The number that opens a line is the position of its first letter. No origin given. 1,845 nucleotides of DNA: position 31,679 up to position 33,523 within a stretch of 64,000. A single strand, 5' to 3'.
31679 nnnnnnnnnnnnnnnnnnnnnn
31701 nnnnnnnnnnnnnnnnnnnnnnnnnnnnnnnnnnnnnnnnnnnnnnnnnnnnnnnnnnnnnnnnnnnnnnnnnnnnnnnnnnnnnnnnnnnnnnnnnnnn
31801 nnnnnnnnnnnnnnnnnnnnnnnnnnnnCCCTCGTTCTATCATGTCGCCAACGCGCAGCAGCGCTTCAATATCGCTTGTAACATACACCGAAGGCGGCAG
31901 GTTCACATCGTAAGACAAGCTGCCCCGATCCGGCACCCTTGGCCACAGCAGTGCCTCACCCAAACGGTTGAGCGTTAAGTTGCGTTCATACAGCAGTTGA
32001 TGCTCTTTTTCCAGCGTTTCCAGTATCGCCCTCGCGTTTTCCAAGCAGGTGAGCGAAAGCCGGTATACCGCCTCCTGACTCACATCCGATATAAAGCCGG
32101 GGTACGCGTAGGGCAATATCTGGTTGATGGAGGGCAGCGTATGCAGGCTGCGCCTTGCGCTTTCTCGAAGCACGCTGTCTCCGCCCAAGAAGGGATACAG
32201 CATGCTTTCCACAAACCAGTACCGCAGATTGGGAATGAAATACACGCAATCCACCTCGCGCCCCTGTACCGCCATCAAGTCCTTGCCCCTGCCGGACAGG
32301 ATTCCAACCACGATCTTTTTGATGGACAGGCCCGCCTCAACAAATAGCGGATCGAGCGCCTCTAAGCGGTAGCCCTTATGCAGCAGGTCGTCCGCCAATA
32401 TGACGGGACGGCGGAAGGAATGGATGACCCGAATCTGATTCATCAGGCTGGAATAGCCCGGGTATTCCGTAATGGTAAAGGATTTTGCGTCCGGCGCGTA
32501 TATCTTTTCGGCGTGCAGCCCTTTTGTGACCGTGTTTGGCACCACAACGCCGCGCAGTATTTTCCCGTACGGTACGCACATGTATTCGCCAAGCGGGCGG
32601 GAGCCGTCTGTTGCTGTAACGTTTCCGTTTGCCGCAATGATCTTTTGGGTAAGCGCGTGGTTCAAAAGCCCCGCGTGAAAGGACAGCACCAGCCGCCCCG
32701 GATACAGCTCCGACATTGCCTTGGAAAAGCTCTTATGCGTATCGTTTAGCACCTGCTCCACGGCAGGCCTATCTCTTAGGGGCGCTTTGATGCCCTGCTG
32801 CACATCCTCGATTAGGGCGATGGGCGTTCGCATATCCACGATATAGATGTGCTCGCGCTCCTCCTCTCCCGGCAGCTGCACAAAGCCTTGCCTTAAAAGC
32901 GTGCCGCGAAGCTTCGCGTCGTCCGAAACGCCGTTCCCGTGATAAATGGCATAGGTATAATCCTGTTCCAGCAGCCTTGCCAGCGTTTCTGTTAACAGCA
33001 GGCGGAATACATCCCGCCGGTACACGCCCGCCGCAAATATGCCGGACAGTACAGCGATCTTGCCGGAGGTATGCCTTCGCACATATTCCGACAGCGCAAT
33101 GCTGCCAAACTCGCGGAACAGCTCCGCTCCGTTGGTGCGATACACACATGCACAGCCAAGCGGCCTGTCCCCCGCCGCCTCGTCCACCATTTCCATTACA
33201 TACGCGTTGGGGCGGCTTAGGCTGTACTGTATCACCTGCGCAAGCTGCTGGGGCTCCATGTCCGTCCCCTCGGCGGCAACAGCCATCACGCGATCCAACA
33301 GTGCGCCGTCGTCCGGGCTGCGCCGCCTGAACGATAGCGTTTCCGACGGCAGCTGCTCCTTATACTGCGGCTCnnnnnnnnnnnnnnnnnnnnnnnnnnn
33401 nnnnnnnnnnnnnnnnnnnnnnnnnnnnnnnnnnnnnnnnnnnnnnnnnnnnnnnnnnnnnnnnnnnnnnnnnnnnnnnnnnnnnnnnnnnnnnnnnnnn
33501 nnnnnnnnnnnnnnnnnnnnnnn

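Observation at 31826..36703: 1625-aa single-chain fusion of HD, HEAT-like repeats, degenerate NadD-like, GNAT-like and PRTase-like modules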

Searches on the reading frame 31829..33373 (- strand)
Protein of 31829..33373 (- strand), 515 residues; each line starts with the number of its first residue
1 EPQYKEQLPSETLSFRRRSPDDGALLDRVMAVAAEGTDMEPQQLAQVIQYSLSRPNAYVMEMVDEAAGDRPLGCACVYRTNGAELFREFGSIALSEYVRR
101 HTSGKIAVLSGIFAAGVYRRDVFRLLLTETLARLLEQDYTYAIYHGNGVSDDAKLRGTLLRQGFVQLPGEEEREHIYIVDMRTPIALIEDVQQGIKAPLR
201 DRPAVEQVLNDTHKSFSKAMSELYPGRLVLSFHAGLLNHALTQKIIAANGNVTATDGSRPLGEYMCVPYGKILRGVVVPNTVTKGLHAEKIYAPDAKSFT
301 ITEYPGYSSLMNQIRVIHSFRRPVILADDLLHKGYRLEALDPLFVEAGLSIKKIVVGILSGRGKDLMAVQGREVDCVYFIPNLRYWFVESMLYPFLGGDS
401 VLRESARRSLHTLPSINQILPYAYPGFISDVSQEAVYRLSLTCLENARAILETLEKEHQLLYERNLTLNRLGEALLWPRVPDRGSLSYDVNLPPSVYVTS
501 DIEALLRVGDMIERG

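Call 23: predict_structure(alignment_id=A2)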
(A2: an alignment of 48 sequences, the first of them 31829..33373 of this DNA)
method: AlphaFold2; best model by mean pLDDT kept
length: 515 residues; sequences in the alignment: 48
mean_pLDDT: 86.3   pTM: 0.89
mean pLDDT of the five models: 86.3, 85.5, 84.6, 84.3, 83.8
residues with pLDDT >= 90: 291; 70-90: 163; 50-70: 35; < 50: 26
segments of 3 or more residues with pLDDT < 50: 1-8, 254-257, 270-283
pLDDT, mean of each block of 10 residues (from residue 1): 39 89 93 88 92 95 88 95 87 85 90 81 95 96 83 90 85 79 96 92 95 97 96 91 85 52 71 43 63 89 84 90 89 89 93 94 94 95 93 92 70 82 82 93 98 98 95 90 82 96 90 70
secondary structure, 60 per line:
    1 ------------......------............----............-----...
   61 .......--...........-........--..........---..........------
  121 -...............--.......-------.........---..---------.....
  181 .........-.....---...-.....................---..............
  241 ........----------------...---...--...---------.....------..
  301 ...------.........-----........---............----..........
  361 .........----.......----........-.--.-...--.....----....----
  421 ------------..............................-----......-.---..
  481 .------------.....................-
elements in order: E13-18 H25-36 H41-52 E58-64 E70-80 H82-89 H92-101 E105-114 H122-136 E139-145 H153-161 E176-189 H191-194 H203-223 E227-233 H234-248 E265-267 E271-273 E276-278 E288-292 E299-303 H310-318 E324-331 H335-346 E351-360 H361-369 E374-380 E385-388 H389-392 E399-401 H404-408 E413-416 H433-462 H468-473 E479-481 H494-514

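Call 25: search_protein_representatives(protein=window:31829-33373:-)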
Query: 515 residues. Proteins with E-value up to 0.001 (for the whole library): 413; up to 1e-10: 285; up to 1e-30: 174. The best 150 are listed.
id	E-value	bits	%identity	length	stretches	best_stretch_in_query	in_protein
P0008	4.4e-171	586.2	57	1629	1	1-510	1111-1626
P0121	4.7e-130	450.9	44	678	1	2-513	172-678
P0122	1.3e-125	436.2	46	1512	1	2-508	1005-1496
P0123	2.5e-125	435.3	45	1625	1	48-509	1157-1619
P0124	6.1e-122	424.1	44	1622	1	50-509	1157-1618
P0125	6.6e-120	417.4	49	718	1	68-507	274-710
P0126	6.9e-118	410.7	49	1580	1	52-514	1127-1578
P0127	2.2e-117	409.1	46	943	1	70-508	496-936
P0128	2.0e-114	399.3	49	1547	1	70-509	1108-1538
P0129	6.0e-114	397.7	45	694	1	69-513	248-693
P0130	1.0e-113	397.0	48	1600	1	66-510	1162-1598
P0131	2.2e-113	395.9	41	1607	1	1-513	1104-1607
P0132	2.2e-113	395.9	47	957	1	72-508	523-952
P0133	4.7e-113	394.8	41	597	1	1-511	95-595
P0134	8.6e-113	393.9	44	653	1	50-510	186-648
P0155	2.5e-107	375.9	42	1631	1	70-509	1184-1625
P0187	3.5e-93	329.2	36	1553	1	57-512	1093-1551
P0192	1.4e-91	323.9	42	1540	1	64-513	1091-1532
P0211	1.1e-80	288.0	34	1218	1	26-486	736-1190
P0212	2.8e-80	286.7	39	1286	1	61-507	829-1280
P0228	4.2e-71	256.4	41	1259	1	125-486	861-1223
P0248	6.8e-56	206.3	36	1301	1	116-490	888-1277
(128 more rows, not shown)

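Call 26: fold_search(model_id=the predicted structure, library=pdb)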
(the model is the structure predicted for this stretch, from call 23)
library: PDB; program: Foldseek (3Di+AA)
matches with E <= 10: 1113; with E <= 0.001: 34
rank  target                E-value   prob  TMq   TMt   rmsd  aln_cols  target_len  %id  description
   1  5trm_T                5.4e-05  1.00  0.21  0.60   4.2       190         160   10  Crystal structure of human GCN5 histone acetyltransferase domain (released 2017-12-06)
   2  8h66_F                6.4e-05  1.00  0.23  0.64   3.8       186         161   11  Crystal structure of human GCN5 histone acetyltransferase domain bound with propionyl-CoA (released 2023-05-03)
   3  2g0b_D                6.8e-05  1.00  0.24  0.57   4.9       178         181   13  The structure of FeeM, an N-acyl amino acid synthase from uncultured soil microbes (released 2006-09-26)
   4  2g0b_C                1.1e-04  1.00  0.23  0.55   5.1       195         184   13  The structure of FeeM, an N-acyl amino acid synthase from uncultured soil microbes (released 2006-09-26)
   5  6cw2_D                1.2e-04  1.00  0.23  0.47   4.6       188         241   10  Crystal structure of a yeast SAGA transcriptional coactivator Ada2/Gcn5 HAT subcomplex, crystal form 1 (released 2018-09-19)
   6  9f5q_B                1.3e-04  1.00  0.24  0.55   4.2       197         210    8  Crystal structure of selenomethionine-labelled kinetoplastid kinetochore protein KKT23 acetyltransferase domain from T (released 2024-08-28)
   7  5trm_A                1.5e-04  1.00  0.22  0.60   4.3       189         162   12  Crystal structure of human GCN5 histone acetyltransferase domain (released 2017-12-06)
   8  5trl_B                1.6e-04  1.00  0.22  0.63   3.8       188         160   11  Crystal structure of human GCN5 histone acetyltransferase domain (released 2017-12-06)
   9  8h66_E                2.4e-04  1.00  0.21  0.59   5.0       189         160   13  Crystal structure of human GCN5 histone acetyltransferase domain bound with propionyl-CoA (released 2023-05-03)
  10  9d2f_J                2.4e-04  0.91  0.20  0.10  21.8       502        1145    8  3D structure and atomic model of RS3 of mouse respiratory cilia (released 2025-08-13)
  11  5zgn_C                2.9e-04  1.00  0.21  0.58   5.3       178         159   12  The crystal structure of KacTA-DNA complex (released 2019-04-03)
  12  9fqr_Xg               3.1e-04  0.84  0.19  0.10  21.5       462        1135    9  96-nm repeat of axonemal doublet microtubules from bovine sperm (released 2025-03-26)
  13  6m7g_H                3.2e-04  1.00  0.21  0.53   6.1       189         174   14  Crystal structure of ArsN, N-acetyltransferase with substrate phosphinothricin from Pseudomonas putida KT2440 (released 2019-04-24)
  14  5trl_G                3.4e-04  1.00  0.22  0.63   4.1       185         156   11  Crystal structure of human GCN5 histone acetyltransferase domain (released 2017-12-06)
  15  8h65_E                3.4e-04  1.00  0.21  0.57   4.5       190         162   13  Crystal structure of human GCN5 histone acetyltransferase domain bound with butyryl-CoA (released 2023-05-03)
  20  6w1i_A                5.8e-04  1.00  0.17  0.40   7.5       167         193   15  Re-interpretation of ppGpp (G4P) electron density in the deposited crystal structure of Xanthine phosphoribosyltransfe (released 2020-07-29)
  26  6r45_B                6.5e-04  1.00  0.22  0.48   9.4       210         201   16  Crystal structure of eukaryotic O-GlcNAcase HAT-like domain (released 2020-04-08)
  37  6w1i_B                1.2e-03  1.00  0.13  0.32  15.4       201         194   14  Re-interpretation of ppGpp (G4P) electron density in the deposited crystal structure of Xanthine phosphoribosyltransfe (released 2020-07-29)
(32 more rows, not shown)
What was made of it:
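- On Type I phosphoribosyltransferase (PF00156): AF2 model with pLDDT 86 (call 23); Foldseek hits to UPRT, XPRT and OPRT at E 4e-4 to 2e-3 with probability 1.0 but TM about 0.4 (call 26).
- Checked: The GNAT fold covers about 1123-1300 and the type I PRTase fold about 1301-1540 (AF2 pLDDT 86, pTM 0.89, call 23; Foldseek hits to GCN5/FeeM at E 5e-5 and to UPRT/XPRT/OPRT at E 4e-4, call 26).
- XPRT with bound ppGpp is among the structural neighbours (6w1i, call 26).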

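Call 35: find_encoding_contigs(protein=P0187, flank=8000, max_places=2)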
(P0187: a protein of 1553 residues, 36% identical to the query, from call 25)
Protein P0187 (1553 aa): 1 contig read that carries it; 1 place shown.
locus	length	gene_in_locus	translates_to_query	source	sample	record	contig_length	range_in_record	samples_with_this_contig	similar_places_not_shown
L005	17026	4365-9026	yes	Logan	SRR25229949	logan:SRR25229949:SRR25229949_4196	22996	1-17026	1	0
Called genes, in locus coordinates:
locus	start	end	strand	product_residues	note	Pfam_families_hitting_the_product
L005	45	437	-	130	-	-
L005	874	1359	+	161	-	PF02559:CarD_TRCF_RID, PF21095:CarD_C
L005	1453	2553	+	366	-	PF27675:YCF81_N, PF01850:PIN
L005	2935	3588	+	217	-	PF04239:DUF421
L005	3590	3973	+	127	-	PF14276:DUF4363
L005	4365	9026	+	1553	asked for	-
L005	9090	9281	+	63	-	PF04070:DUF378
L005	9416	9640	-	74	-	-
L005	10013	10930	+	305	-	PF04055:Radical_SAM, PF16199:Radical_SAM_C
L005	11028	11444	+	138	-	-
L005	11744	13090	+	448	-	PF17125:Methyltr_RsmF_N, PF01189:Methyltr_RsmB-F, PF17126:RsmF_methylt_CI, PF13636:Methyltranf_PUA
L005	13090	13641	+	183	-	PF20353:DUF6648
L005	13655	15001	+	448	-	PF02878:PGM_PMM_I, PF02879:PGM_PMM_II, PF02880:PGM_PMM_III, PF00408:PGM_PMM_IV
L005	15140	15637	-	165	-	-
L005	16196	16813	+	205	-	PF09335:VTT_dom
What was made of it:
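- Distant homologues lack the Ldh and flavoprotein genes (call 35).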

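Call 36: find_encoding_contigs(protein=P0211, flank=8000, max_places=2)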
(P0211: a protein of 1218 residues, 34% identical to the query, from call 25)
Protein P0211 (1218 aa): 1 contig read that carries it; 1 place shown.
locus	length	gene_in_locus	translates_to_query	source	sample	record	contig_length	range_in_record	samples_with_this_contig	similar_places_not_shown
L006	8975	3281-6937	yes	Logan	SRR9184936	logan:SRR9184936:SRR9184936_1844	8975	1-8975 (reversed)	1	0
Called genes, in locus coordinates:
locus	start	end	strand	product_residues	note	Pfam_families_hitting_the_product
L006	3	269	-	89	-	?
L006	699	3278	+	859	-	PF01326:PPDK_N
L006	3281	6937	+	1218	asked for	-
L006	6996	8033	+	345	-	PF13478:XdhC_C, PF02625:XdhC_CoxI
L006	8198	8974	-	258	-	?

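Call 61: search_protein_families(library=pfam, proteins=[window:31829-33373:-], max_evalue=5)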
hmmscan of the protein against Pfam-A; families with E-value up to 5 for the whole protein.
window:31829-33373:- (515 aa): 0 families

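Call 70: find_encoding_contigs(protein=P0212, flank=8000, max_places=2)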
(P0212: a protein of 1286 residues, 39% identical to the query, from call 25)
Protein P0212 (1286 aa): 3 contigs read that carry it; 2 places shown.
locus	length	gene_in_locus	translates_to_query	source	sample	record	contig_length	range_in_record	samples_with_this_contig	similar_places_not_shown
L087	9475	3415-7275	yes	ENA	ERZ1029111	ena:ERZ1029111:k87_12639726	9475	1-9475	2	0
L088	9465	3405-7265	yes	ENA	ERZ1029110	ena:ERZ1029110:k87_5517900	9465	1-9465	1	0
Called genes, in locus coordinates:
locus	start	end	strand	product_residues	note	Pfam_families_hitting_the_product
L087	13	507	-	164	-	PF00881:Nitroreductase, PF14512:TM1586_NiRdase, PF00881:Nitroreductase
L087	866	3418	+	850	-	PF01326:PPDK_N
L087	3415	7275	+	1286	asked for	-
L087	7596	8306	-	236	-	PF02308:MgtC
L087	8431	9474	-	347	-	?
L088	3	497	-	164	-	PF00881:Nitroreductase, PF14512:TM1586_NiRdase, PF00881:Nitroreductase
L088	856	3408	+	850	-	PF01326:PPDK_N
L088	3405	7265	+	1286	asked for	-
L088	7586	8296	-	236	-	PF02308:MgtC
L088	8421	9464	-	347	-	?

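Call 71: find_encoding_contigs(protein=P0228, flank=8000, max_places=2)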
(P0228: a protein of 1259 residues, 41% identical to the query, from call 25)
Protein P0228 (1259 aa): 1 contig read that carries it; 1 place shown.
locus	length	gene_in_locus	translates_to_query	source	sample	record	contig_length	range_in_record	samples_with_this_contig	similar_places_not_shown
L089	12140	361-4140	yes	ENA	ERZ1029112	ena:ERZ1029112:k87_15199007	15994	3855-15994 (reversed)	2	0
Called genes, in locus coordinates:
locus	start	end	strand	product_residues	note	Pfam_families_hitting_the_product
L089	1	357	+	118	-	?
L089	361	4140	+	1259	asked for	-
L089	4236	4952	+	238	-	PF06161:DUF975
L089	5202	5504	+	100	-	PF20124:DUF6514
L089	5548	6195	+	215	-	PF01205:Impact_N, PF09186:DUF1949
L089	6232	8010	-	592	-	PF00009:GTP_EFTU, PF01926:MMR_HSR1 (weak), PF03144:GTP_EFTU_D2, PF22042:EF-G_D2, PF00679:EFG_C, PF21018:BipA_C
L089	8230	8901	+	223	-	PF00436:SSB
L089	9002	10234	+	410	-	PF13393:tRNA-synt_His, PF00587:tRNA-synt_2b (weak)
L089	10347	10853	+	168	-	PF02572:CobA_CobO_BtuR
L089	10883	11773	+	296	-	PF00701:DHDPS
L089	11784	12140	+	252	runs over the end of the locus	PF01113:DapB_N, PF05173:DapB_C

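Call 78: fold_search(model_id=the predicted structure, library=viral)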
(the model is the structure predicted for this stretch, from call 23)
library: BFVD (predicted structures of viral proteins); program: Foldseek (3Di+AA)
matches with E <= 10: 510; with E <= 0.001: 13
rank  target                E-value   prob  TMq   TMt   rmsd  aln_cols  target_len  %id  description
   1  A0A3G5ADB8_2          7.9e-05  1.00  0.24  0.12  19.2       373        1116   10  Putative amidoligase enzyme [Hyperionvirus sp.]
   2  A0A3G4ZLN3            9.5e-05  1.00  0.23  0.58   4.4       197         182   12  N-acyltransferase [Terrestrivirus sp.]
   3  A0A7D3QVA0            1.0e-04  1.00  0.23  0.50  15.7       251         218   12  Acyl-CoA N-acyltransferase [Fadolivirus FV1/VV64]
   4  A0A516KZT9            1.3e-04  1.00  0.22  0.56   5.4       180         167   10  (no name in the UniProt tables at hand)
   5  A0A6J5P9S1            4.5e-04  1.00  0.22  0.59   5.0       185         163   11  Uncharacterized protein [uncultured Caudovirales phage]
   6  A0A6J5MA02            5.7e-04  1.00  0.21  0.43   5.3       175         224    9  NAT_SF domain containing protein [uncultured Caudovirales phage]
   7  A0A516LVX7            6.0e-04  1.00  0.21  0.61   5.0       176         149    7  (no name in the UniProt tables at hand)
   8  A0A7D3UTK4            6.0e-04  1.00  0.19  0.45   7.2       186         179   10  Acetyltransferase GNAT [Fadolivirus FV1/VV64]
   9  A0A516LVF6            6.8e-04  1.00  0.22  0.58   4.5       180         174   14  (no name in the UniProt tables at hand)
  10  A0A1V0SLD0            6.8e-04  1.00  0.21  0.60   5.9       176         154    6  Acetyltransferase GNAT family protein [Klosneuvirus KNV1]
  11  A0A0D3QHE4            7.6e-04  1.00  0.19  0.59   5.5       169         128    9  Host range protein [Escherichia phage P694]
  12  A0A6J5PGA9            8.1e-04  1.00  0.20  0.61   4.7       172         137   13  Uncharacterized protein [uncultured Caudovirales phage]
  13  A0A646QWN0            9.1e-04  1.00  0.19  0.56   8.5       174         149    7  (no name in the UniProt tables at hand)
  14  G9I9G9                1.0e-03  1.00  0.23  0.38   4.7       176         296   10  (no name in the UniProt tables at hand)
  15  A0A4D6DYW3            1.0e-03  1.00  0.19  0.58   3.7       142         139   17  GNAT family N-acetyltransferase [Escherichia phage Lidtsur]
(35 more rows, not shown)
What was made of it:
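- On GNAT acyltransferase: Foldseek hits to GCN5 and FeeM at E 5e-5, target-normalised TM 0.55-0.64 (call 26); hits to viral GNATs (call 78).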

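Call 87: search_protein_families(library=pfam, proteins=[L087:866-3418:+], max_evalue=0.001)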
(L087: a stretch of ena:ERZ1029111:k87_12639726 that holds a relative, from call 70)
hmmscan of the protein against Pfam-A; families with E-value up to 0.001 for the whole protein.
L087:866-3418:+ (850 aa): 1 family
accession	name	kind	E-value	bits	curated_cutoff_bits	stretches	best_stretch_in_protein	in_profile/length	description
PF01326.24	PPDK_N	-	4.6e-41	141.6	27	1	279-659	3-326/328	Pyruvate phosphate dikinase, AMP/ATP-binding domain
